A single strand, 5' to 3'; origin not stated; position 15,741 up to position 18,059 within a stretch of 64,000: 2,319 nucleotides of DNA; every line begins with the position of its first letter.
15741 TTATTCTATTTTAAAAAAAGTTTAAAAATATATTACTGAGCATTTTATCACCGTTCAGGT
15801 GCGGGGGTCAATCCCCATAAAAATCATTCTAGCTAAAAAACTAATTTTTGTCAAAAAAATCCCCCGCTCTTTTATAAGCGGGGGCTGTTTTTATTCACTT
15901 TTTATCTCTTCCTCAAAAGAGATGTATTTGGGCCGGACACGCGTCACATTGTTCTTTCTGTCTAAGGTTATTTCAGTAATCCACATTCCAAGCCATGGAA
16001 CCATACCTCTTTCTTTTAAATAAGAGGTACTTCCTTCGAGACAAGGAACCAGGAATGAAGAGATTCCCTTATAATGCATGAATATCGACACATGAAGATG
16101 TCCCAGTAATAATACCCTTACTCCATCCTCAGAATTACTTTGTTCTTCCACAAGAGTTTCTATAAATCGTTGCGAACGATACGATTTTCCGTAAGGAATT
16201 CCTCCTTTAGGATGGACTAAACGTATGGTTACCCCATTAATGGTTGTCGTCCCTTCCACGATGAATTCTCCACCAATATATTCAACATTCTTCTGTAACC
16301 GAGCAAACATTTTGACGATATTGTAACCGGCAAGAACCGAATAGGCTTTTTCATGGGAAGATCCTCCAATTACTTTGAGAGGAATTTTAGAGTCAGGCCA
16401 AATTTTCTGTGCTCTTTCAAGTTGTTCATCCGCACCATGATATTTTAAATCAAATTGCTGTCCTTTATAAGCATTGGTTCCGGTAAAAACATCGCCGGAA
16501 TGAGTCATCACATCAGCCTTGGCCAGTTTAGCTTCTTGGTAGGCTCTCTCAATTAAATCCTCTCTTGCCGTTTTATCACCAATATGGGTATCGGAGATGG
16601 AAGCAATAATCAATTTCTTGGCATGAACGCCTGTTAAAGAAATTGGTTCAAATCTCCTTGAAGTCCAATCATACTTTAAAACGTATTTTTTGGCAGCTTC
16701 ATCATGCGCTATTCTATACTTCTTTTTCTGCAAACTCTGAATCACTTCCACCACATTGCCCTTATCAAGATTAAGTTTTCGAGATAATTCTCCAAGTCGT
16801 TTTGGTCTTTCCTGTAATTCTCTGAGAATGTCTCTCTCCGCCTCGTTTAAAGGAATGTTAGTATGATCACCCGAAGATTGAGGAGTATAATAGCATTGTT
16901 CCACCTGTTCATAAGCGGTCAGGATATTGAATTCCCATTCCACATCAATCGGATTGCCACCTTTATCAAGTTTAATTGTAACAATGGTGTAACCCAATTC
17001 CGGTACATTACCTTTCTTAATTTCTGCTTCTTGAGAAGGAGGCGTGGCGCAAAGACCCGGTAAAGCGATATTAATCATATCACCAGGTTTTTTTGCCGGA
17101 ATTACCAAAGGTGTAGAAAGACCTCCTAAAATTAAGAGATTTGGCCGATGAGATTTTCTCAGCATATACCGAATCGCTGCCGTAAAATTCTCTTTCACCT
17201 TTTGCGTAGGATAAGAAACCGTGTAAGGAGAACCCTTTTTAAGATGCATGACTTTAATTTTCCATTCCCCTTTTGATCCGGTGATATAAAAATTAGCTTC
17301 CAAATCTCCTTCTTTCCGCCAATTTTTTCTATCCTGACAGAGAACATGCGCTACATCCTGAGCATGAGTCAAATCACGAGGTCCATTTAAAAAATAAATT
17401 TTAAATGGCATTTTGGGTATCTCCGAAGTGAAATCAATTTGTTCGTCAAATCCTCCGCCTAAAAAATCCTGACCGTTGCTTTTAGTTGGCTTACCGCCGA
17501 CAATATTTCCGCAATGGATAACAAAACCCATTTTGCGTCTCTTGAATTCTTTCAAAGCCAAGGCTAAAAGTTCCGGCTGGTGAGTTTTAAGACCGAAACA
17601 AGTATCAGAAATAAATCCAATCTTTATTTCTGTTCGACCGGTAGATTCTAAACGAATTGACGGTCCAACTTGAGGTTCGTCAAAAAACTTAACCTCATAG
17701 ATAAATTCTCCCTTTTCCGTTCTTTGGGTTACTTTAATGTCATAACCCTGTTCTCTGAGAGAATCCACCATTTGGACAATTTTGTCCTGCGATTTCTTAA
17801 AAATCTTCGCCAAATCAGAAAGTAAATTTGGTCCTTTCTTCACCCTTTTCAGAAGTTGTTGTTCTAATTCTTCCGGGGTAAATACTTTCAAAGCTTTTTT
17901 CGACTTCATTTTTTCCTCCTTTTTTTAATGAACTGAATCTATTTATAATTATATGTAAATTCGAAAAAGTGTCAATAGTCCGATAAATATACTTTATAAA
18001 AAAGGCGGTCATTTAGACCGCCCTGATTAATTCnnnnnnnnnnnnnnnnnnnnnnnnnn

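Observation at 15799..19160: Strong-SD accessory island: tandem metallophosphoesterase/winged-helix protein, small NDT-like protein and membrane protein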

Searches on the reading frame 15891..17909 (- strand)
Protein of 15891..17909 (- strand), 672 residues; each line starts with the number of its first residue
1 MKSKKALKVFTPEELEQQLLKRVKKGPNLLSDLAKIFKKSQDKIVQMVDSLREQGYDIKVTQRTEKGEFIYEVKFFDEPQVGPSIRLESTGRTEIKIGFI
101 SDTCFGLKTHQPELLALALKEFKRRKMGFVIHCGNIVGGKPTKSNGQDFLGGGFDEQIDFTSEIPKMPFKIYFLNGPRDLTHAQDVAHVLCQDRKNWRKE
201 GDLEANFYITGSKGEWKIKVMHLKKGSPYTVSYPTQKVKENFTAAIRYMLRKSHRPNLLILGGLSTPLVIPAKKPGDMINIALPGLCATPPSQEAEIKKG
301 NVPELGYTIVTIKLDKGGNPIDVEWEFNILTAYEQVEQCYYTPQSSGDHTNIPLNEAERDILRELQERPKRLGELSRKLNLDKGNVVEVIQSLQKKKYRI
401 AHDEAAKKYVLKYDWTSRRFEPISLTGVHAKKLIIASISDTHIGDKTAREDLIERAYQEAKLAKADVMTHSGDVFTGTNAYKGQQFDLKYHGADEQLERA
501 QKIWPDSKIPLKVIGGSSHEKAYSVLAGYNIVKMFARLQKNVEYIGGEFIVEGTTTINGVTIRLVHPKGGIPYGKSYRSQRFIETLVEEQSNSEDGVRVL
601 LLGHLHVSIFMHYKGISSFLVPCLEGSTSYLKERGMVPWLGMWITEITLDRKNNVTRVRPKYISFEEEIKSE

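Call 6: search_protein_families(library=pfam, proteins=[window:15891-17909:-], max_evalue=0.1)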
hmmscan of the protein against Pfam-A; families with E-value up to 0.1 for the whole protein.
window:15891-17909:- (672 aa): 12 families
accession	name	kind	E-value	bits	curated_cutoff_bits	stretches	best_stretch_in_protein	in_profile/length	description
PF12850.12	Metallophos_2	-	4.1e-08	33.8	27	1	435-615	3-126/154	Calcineurin-like phosphoesterase superfamily domain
PF12802.13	MarR_2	-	2.8e-05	24.6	27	1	355-398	4-49/61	MarR family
PF00149.33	Metallophos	-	5.5e-05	24.1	21.5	0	435-493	3-59/191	Calcineurin-like phosphoesterase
PF01022.26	HTH_5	-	9.2e-05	22.7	22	1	359-386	5-32/47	Bacterial regulatory protein, arsR family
PF13463.12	HTH_27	-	0.00035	21.2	22.2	1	355-398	2-47/68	Winged helix DNA-binding domain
PF22691.2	Thiolase_C_1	-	0.0046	17.1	28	1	446-519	17-91/144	Thiolase C-terminal domain-like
PF01978.25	TrmB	-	0.0058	16.9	25.6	0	365-402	18-55/68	Sugar-specific transcriptional regulator TrmB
PF01047.28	MarR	-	0.0088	16.4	24.6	1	354-396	1-44/59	MarR family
PF18552.7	PheRS_DBD1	-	0.016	15.4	26.2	0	14-66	4-57/59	PheRS DNA binding domain 1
PF25212.1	HVO_A0114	-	0.034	14.4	27.6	0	354-414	20-82/84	HVO_A0114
PF08279.18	HTH_11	-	0.037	14.4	25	0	359-400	3-46/55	HTH domain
PF11737.13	DUF3300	-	0.095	12.6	25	0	18-66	72-120/227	Protein of unknown function (DUF3300)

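Call 7: search_protein_families(library=padloc, proteins=[window:15891-17909:-], max_evalue=1)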
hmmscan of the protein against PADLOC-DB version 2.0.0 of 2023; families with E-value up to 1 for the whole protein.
window:15891-17909:- (672 aa): 9 families
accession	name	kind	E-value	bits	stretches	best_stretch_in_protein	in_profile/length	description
PDLC01848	CARF3--CARF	-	2e-06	25.6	2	350-399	132-179/197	-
PDLC01867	CARF3--CARF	-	1.4e-05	23.1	2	354-399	141-186/200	-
PDLC01268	CasR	-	6.5e-05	21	2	11-62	121-169/179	"CAS-I,CAS-II,CAS-III,CAS-IV,CAS-V,CAS-VI; associated_signaling"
PDLC01849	CARF3--CARF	-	7.9e-05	20.5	1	334-398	111-180/197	-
PDLC01434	CasR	-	0.00012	19.9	2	350-398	124-170/191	"CAS-I,CAS-II,CAS-III,CAS-IV,CAS-V,CAS-VI; associated_signaling"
PDLC01438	Csa3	-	0.00028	19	1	355-434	147-222/305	"CAS-I,CAS-II,CAS-III,CAS-IV,CAS-V,CAS-VI; associated_signaling"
PDLC01044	Csa3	-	0.00044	18.2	1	342-396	124-176/194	Type I-A associated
PDLC01866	CARF3--CARF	-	0.0015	16.5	1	3-56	128-182/207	-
PDLC01879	CARF3--CARF_TM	-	0.014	13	1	17-72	159-208/222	-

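Call 8: search_protein_families(library=phrogs, proteins=[window:15891-17909:-], max_evalue=0.1)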
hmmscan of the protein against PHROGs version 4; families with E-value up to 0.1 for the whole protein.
window:15891-17909:- (672 aa): 4 families
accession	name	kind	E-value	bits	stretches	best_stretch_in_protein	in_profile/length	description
phrog_7339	-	DNA, RNA and nucleotide metabolism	2e-11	44.7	1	429-616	26-209/263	DNA repair exonuclease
phrog_1649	-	other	0.0044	16.7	1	432-480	35-79/308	metallo-phosphoesterase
phrog_100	-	DNA, RNA and nucleotide metabolism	0.017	14.5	1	433-475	29-78/989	SbcD-like subunit of palindrome specific endonuclease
phrog_1689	-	other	0.091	13.6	0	382-493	47-158/243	nucleotide kinase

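Call 12: find_homologous_proteins(query=window:15891-17909:-)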
Query window:15891-17909:- (672 aa): 11 proteins with E <= 0.001 among 8000 candidates.
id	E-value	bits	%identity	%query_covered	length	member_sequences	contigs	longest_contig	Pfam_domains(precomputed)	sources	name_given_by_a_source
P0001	0.0e+0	1537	100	100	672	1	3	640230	PF12850.13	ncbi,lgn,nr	ncbi:MAG: hypothetical protein PHE59_00885 [Patescibacteria group bacterium]|nr:hypothetical protein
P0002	1.0e-288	977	65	97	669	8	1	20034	PF12850.13,PF00149.34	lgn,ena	-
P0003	5.0e-224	764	54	98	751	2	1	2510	PF00149.34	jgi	-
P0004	4.2e-197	675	49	97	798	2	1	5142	PF12850.13,PF00149.34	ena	-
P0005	1.2e-185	637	48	98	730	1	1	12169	PF00149.34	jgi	-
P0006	2.7e-178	612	46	98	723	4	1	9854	PF12850.13,PF00149.34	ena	-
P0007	5.6e-176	605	46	97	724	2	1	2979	PF12850.13,PF00149.34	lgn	-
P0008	1.1e-149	518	41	99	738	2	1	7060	PF08279.19,PF01978.26,PF12850.13,PF00149.34,PF04545.23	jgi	-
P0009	1.1e-118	415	36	97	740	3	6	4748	PF00149.34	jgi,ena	-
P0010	1.3e-111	392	35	98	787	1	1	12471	PF00149.34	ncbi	-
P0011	3.8e-18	83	23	92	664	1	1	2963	PF12850.13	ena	-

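Call 13: find_encoding_contigs(protein=P0002, flank=10000, max_places=3)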
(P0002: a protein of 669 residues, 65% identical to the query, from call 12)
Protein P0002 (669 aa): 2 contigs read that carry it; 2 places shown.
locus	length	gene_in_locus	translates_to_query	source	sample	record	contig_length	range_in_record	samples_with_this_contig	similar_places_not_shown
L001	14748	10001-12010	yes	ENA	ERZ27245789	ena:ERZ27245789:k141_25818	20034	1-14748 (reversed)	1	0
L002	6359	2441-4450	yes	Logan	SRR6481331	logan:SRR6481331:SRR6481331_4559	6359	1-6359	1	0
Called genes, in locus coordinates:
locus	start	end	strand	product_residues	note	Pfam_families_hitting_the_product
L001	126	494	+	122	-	PF01258:zf-dskA_traR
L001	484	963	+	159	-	PF01252:Peptidase_A8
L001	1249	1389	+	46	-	-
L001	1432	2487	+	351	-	PF02618:YceG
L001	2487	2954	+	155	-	PF04138:GtrA_DPMS_TM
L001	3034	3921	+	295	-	PF13529:Peptidase_C39_2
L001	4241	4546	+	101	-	PF13083:KH_KhpA-B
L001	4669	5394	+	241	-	PF01746:tRNA_m1G_MT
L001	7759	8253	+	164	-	-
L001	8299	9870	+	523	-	PF01743:PolyA_pol, PF01966:HD, PF13735:tRNA_NucTran2_2 (weak)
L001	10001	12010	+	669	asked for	PF00149:Metallophos (faint), PF12850:Metallophos_2 (faint)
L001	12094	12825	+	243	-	PF00849:PseudoU_synth_2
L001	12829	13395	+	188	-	PF00625:Guanylate_kin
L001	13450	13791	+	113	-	PF01245:Ribosomal_L19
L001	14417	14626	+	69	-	PF12844:HTH_19, PF13560:HTH_31, PF13443:HTH_26, PF01381:HTH_3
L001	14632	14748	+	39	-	?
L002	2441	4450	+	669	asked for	PF00149:Metallophos (faint), PF12850:Metallophos_2 (faint)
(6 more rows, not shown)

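Call 14: find_encoding_contigs(protein=P0005, flank=10000, max_places=3)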
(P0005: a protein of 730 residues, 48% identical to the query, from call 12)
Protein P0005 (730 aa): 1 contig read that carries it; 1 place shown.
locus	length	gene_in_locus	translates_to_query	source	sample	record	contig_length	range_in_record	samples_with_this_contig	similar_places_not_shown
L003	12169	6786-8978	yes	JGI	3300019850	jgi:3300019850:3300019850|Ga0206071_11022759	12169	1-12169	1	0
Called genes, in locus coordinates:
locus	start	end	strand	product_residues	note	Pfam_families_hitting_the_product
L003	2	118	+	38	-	?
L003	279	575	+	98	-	PF13083:KH_KhpA-B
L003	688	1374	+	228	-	PF01746:tRNA_m1G_MT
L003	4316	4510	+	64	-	-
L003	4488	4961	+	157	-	-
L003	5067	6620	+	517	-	PF01743:PolyA_pol, PF01966:HD (weak), PF13735:tRNA_NucTran2_2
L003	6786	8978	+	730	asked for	PF00149:Metallophos (faint)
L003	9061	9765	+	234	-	PF00849:PseudoU_synth_2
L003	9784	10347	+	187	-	PF00625:Guanylate_kin, PF13671:AAA_33 (faint)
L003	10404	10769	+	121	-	PF01245:Ribosomal_L19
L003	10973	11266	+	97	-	-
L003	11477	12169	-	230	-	?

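Call 15: find_encoding_contigs(protein=P0010, flank=10000, max_places=3)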
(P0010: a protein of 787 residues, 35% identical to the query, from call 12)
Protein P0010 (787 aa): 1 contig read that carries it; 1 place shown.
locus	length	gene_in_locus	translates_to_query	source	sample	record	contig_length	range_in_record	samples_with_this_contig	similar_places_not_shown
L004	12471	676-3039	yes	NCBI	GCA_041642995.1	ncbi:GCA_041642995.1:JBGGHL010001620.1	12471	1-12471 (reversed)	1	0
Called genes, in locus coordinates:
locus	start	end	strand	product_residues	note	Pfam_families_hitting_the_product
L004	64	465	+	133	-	-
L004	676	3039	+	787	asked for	PF00149:Metallophos (faint)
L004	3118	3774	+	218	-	PF01135:PCMT, PF01209:Ubie_methyltran (weak), PF13847:Methyltransf_31 (weak), PF08241:Methyltransf_11 (weak), PF13649:Methyltransf_25 (weak)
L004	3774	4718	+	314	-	PF02618:YceG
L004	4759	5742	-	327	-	PF13793:Pribosyltran_N, PF00156:Pribosyltran, PF14572:Pribosyl_synth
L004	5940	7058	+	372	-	PF03054:tRNA_Me_trans, PF20259:tRNA_Me_trans_M, PF20258:tRNA_Me_trans_C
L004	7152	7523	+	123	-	PF02675:AdoMet_dc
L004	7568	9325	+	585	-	PF01411:tRNA-synt_2c, PF07973:tRNA_SAD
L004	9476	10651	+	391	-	-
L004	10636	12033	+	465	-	-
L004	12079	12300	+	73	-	PF01176:eIF-1a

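Call 28: search_protein_families(library=pfam, proteins=[L001:7759-8253:+, L003:4488-4961:+, L004:64-465:+], max_evalue=0.1)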
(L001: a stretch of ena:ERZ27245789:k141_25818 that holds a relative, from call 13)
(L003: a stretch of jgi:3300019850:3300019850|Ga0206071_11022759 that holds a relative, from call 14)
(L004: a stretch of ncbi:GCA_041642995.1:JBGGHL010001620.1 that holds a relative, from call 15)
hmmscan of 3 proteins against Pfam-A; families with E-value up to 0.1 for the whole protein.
L001:7759-8253:+ (164 aa): 1 family
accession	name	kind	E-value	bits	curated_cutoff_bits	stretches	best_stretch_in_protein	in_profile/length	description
PF00877.26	NLPC_P60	-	0.00045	20.6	23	1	52-139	13-91/105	NlpC/P60 family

L003:4488-4961:+ (157 aa): 2 families
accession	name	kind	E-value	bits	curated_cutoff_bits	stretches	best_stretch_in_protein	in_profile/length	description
PF00877.26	NLPC_P60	-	0.011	16.1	23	1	47-123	13-81/105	NlpC/P60 family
PF05382.19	Amidase_5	-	0.037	14.4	21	1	49-121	30-105/142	Bacteriophage peptidoglycan hydrolase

L004:64-465:+ (133 aa): 0 families

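Call 30: predict_structure(alignment_id=A1)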
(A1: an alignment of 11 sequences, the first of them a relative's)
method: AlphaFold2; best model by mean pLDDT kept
length: 672 residues; sequences in the alignment: 11
mean_pLDDT: 77.5   pTM: 0.73
mean pLDDT of the five models: 77.5, 75.5, 71.7, 69.8, 67.5
residues with pLDDT >= 90: 158; 70-90: 336; 50-70: 106; < 50: 72
segments of 3 or more residues with pLDDT < 50: 1-9, 79-82, 225-241, 251-253, 295-300, 341-350, 571-577, 589-593, 669-672
pLDDT, mean of each block of 10 residues (from residue 1): 41 77 87 88 82 68 79 72 66 91 85 92 93 90 70 81 90 87 83 85 84 85 52 40 52 72 83 79 84 51 84 89 92 65 43 79 77 88 91 80 69 68 74 94 86 94 96 77 68 89 92 79 78 91 77 88 78 44 53 67 81 85 72 61 94 90 75 32
secondary structure, 60 per line:
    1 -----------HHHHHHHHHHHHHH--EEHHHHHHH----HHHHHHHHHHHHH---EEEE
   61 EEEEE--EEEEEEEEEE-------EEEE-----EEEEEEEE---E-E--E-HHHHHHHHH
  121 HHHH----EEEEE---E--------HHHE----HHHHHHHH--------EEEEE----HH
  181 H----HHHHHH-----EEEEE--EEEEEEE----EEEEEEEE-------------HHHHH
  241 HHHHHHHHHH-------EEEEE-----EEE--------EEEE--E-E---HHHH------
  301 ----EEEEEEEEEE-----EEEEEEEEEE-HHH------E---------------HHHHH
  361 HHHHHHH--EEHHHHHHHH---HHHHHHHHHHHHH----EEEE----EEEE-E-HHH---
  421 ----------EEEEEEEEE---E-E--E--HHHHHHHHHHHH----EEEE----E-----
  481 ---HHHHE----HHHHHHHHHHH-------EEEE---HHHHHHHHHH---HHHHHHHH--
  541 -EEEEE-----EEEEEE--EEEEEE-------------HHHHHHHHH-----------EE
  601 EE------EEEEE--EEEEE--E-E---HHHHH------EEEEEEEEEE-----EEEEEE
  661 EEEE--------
elements in order (helices of 4 or more, strands of 3 or more residues): H12-25 H30-36 H41-53 E57-65 E68-77 E85-88 E94-101 H112-124 E129-133 H154-161 E170-174 H186-191 E197-201 E204-210 E215-222 H236-250 E258-262 E268-270 E279-282 H291-294 E305-314 E320-329 H356-367 H372-379 H383-395 E400-403 E408-411 E431-439 H451-462 E467-470 H484-487 H493-503 E511-514 H518-527 H531-538 E542-546 E552-557 E560-565 H579-587 E599-602 E609-613 E616-620 H629-633 E640-649 E655-664
